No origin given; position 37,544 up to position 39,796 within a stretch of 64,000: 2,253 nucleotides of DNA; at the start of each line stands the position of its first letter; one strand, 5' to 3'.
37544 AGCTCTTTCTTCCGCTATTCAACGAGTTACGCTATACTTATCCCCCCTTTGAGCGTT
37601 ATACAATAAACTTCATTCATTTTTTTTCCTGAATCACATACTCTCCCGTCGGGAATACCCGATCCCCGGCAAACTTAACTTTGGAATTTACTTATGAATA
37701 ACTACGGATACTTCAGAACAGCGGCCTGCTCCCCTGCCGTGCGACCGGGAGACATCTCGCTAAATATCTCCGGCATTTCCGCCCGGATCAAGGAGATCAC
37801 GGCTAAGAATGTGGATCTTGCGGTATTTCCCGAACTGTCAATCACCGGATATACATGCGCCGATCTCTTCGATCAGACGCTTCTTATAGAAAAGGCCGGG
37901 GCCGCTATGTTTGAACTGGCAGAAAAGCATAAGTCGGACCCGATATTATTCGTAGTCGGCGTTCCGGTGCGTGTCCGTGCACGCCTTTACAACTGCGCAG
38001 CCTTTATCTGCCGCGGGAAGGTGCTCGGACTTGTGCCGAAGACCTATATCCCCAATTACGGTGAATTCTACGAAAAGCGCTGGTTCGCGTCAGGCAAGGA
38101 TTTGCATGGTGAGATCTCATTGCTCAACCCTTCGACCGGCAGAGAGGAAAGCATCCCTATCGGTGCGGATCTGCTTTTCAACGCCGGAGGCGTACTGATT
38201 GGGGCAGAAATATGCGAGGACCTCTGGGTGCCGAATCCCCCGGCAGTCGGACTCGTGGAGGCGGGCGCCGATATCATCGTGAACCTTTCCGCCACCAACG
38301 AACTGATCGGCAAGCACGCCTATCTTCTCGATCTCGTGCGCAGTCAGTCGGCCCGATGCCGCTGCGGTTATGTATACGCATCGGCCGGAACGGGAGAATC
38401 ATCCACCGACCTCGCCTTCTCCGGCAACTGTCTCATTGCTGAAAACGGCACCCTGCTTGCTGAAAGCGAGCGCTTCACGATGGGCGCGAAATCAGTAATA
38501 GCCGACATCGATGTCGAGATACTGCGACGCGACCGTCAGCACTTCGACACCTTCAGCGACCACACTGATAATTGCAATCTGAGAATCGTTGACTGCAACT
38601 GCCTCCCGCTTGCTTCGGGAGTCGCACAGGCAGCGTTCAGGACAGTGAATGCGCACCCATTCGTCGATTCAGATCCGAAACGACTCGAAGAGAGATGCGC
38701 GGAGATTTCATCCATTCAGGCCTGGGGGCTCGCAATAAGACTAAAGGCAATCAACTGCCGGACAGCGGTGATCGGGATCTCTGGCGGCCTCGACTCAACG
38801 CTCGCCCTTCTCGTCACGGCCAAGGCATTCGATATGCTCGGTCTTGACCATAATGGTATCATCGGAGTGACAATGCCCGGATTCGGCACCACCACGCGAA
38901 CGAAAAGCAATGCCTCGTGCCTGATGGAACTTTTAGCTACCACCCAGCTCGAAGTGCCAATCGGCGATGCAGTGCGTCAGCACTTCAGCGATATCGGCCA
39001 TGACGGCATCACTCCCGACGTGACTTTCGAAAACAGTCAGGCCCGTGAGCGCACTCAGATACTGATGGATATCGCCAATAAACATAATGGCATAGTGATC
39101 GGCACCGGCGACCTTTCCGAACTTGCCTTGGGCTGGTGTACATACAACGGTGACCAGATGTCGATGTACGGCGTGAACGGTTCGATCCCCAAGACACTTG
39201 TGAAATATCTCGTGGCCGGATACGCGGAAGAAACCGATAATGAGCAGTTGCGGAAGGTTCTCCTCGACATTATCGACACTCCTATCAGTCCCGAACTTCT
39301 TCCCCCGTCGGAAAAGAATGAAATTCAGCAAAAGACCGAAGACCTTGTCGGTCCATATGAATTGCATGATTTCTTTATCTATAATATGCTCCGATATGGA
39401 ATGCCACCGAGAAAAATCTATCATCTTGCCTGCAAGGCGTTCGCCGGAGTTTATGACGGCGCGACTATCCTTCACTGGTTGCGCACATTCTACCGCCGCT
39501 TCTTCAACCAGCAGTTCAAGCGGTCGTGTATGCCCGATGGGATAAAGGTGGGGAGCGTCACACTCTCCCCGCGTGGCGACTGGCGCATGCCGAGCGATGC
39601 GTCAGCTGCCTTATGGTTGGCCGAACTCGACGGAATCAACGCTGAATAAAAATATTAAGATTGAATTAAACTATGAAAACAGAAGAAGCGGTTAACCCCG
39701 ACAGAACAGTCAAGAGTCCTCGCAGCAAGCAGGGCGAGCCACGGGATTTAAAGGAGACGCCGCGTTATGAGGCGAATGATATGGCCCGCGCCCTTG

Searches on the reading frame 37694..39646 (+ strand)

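Call 85: search_protein_families(library=pfam, proteins=[window:37694-39646:+], max_evalue=0.00001)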
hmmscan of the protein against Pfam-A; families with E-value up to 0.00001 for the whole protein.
window:37694-39646:+ (651 aa): 2 families
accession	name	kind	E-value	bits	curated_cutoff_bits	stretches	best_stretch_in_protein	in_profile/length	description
PF02540.23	NAD_synthase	-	1.7e-25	90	21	1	350-508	13-164/242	NAD synthase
PF00795.27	CN_hydrolase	-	1.3e-18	67.7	23.2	1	9-280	2-254/256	Carbon-nitrogen hydrolase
